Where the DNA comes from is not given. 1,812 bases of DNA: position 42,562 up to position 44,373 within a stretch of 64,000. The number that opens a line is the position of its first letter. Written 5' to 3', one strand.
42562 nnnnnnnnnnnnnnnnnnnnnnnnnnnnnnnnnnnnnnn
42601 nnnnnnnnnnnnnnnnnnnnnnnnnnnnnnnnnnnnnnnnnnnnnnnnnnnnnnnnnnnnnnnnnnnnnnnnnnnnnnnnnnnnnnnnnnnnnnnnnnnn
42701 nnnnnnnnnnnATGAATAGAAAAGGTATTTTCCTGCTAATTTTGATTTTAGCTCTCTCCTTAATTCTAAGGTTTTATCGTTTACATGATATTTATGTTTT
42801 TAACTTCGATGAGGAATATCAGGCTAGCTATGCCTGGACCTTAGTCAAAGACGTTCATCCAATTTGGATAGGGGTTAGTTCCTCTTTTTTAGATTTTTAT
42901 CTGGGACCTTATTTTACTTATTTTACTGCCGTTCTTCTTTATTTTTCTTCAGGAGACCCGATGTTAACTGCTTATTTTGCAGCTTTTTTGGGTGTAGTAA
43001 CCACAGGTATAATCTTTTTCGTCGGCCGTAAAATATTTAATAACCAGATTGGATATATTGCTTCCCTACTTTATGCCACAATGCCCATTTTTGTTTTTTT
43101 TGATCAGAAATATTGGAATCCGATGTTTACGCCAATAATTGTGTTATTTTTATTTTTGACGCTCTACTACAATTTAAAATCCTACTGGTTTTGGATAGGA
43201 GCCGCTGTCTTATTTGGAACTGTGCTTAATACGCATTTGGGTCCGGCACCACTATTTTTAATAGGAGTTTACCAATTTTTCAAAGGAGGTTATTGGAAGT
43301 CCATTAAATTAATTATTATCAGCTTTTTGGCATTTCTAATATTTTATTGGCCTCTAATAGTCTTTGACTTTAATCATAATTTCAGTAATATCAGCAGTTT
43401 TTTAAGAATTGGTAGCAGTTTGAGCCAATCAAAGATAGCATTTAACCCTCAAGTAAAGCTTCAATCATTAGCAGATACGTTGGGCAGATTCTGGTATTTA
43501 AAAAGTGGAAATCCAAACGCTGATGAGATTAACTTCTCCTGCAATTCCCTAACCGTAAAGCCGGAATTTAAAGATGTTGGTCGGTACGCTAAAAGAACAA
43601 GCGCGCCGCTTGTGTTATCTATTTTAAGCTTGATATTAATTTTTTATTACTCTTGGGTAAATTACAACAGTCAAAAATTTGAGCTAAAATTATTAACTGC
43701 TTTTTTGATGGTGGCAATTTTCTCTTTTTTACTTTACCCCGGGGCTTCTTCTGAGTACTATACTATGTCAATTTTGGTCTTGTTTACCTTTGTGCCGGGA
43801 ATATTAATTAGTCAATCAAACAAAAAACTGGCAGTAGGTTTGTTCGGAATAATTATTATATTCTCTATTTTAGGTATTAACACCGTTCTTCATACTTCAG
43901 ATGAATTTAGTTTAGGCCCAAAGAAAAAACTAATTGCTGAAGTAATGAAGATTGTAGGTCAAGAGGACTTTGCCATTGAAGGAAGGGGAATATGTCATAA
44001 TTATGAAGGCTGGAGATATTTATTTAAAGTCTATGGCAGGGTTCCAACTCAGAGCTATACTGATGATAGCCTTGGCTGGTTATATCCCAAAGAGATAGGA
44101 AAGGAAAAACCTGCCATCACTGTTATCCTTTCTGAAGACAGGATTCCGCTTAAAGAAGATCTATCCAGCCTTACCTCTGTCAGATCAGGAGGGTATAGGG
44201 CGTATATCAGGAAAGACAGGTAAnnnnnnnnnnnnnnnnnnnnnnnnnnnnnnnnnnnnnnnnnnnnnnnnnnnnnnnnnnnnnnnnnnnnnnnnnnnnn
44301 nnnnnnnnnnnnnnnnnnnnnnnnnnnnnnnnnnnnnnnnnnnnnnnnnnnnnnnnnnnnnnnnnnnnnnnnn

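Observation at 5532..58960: Exceptional density of GT-C-type membrane glycosyltransferases (about 9-12 in 53 kb)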

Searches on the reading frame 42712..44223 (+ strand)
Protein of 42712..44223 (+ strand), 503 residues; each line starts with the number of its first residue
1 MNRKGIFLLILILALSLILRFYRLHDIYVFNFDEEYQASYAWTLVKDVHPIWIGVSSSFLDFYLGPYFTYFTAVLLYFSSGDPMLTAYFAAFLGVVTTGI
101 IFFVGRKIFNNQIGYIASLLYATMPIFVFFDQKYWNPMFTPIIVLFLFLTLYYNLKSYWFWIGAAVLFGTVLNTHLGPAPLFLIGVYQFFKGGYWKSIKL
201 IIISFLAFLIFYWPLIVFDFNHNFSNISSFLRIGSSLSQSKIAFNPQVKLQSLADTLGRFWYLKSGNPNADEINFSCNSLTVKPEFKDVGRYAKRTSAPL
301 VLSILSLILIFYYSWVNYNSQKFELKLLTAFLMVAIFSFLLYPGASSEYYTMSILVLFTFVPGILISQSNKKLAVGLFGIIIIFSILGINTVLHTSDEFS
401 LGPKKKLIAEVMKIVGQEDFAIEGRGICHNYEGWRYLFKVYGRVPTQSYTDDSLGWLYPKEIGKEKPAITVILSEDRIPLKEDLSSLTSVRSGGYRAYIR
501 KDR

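Call 3: search_protein_families(library=pfam, proteins=[window:42712-44223:+], max_evalue=0.01)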
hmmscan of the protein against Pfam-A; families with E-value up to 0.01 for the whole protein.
window:42712-44223:+ (503 aa): 2 families
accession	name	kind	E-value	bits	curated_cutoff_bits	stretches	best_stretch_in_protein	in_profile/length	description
PF13231.12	PMT_2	-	0.00014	22.6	26.1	1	66-212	4-155/160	Dolichyl-phosphate-mannose-protein mannosyltransferase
PF11992.13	TgpA_N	-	0.0029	17.1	30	1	295-387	50-141/333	TgpA N-terminal domain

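Call 58: search_protein_representatives(protein=window:42712-44223:+)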
Query: 503 residues. Proteins with E-value up to 0.001 (for the whole library): 2239; up to 1e-10: 664; up to 1e-30: 122. The best 150 are listed.
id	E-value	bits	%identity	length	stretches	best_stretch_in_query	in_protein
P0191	1.5e-167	574.9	52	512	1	6-501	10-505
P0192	7.1e-115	401.1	43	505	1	7-499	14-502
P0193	6.3e-112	391.4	40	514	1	2-500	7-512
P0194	2.8e-111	389.2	41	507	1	9-501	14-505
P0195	7.2e-101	354.9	38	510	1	6-499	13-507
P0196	2.3e-100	353.3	39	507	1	1-500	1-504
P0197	1.9e-97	343.6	38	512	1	9-501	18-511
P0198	4.0e-97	342.6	37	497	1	9-501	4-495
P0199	7.7e-95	335.0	37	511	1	5-502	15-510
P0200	7.8e-93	328.4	38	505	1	6-499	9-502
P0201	1.1e-92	327.9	38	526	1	3-482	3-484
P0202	1.4e-92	327.6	41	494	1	11-501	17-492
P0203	2.2e-91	323.6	41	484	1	8-499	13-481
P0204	3.8e-87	309.7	40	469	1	4-474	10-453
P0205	8.9e-84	298.5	38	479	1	1-479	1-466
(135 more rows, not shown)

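Call 60: search_solved_structures(query=A4, max_evalue=1)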
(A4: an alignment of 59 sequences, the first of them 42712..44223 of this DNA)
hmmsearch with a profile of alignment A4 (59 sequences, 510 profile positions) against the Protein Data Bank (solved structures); distinct sequences matched with E-value up to 1: 0.

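Call 61: search_protein_families(library=pfam, alignment_id=A4, max_evalue=0.001)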
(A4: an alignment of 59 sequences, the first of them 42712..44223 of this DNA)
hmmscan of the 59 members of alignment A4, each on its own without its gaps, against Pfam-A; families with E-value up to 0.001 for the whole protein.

A. member 1, window:42712-44223:+ (503 aa): 1 family
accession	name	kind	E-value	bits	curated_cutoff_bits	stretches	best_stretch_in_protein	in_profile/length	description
PF13231.12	PMT_2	-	0.00014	22.6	26.1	1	66-212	4-155/160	Dolichyl-phosphate-mannose-protein mannosyltransferase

B. families by the number of members that match (of 59 scanned): 3 families
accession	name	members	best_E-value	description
PF13231.12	PMT_2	53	8.6e-15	Dolichyl-phosphate-mannose-protein mannosyltransferase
PF11028.14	TMEM260-like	2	6.5e-05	Protein O-mannosyl-transferase TMEM260-like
PF07695.17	7TMR-DISM_7TM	1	0.001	7TM diverse intracellular signalling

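Call 65: search_protein_families(library=ncbifam, proteins=[window:42712-44223:+], max_evalue=0.01)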
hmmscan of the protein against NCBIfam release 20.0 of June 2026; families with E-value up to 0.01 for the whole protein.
window:42712-44223:+ (503 aa): 0 families

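Call 86: find_encoding_contigs(protein=P0191, flank=10000, max_places=2)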
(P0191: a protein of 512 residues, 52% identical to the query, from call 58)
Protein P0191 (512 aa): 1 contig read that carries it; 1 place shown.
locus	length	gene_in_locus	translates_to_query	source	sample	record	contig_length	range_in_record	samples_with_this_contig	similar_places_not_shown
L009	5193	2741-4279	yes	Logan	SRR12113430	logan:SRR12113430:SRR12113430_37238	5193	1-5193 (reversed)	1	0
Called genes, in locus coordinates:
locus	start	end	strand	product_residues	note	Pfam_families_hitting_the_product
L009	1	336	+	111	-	?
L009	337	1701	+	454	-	-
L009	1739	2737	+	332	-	PF13439:Glyco_transf_4, PF00534:Glycos_transf_1, PF13692:Glyco_trans_1_4, PF13524:Glyco_trans_1_2 (weak), PF20706:GT4-conflict (weak)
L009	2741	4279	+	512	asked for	PF13231:PMT_2 (weak)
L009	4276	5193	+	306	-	?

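Call 87: find_encoding_contigs(protein=P0192, flank=10000, max_places=2)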
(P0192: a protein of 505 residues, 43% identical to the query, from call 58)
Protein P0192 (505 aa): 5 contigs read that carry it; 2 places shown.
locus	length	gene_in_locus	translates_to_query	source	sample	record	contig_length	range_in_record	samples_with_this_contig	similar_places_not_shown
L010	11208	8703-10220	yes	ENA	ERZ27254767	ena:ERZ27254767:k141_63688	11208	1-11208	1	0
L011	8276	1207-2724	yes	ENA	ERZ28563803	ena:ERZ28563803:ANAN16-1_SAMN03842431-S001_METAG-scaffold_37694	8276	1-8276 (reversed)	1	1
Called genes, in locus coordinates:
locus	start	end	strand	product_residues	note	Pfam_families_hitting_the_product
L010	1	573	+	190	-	?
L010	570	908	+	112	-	-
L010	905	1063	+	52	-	-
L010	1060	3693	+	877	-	-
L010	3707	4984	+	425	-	PF01943:Polysacc_synt, PF13440:Polysacc_synt_3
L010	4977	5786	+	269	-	PF00535:Glycos_transf_2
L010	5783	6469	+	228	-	PF01209:Ubie_methyltran, PF02353:CMAS, PF05401:NodS, PF13489:Methyltransf_23, PF13847:Methyltransf_31, PF08241:Methyltransf_11, PF08242:Methyltransf_12, PF13649:Methyltransf_25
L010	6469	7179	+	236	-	PF00535:Glycos_transf_2, PF10111:Glyco_tranf_2_2, PF13641:Glyco_tranf_2_3 (weak)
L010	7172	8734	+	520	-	-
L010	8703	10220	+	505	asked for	PF13231:PMT_2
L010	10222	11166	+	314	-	PF00534:Glycos_transf_1, PF13692:Glyco_trans_1_4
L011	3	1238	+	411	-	?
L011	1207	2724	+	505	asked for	PF13231:PMT_2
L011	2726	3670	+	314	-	PF00534:Glycos_transf_1, PF13692:Glyco_trans_1_4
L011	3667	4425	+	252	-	PF00535:Glycos_transf_2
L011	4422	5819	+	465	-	PF02366:PMT (weak), PF13231:PMT_2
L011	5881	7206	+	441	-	PF13231:PMT_2 (weak)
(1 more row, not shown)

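Call 88: find_encoding_contigs(protein=P0193, flank=10000, max_places=2)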
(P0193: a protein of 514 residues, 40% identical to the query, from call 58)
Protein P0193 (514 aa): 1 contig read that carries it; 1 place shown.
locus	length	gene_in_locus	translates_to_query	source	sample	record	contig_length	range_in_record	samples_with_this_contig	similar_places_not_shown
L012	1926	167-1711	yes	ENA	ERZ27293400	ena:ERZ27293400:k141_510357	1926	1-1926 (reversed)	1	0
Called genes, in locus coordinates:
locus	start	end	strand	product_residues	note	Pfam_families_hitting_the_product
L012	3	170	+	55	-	?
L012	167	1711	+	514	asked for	PF13231:PMT_2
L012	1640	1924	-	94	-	?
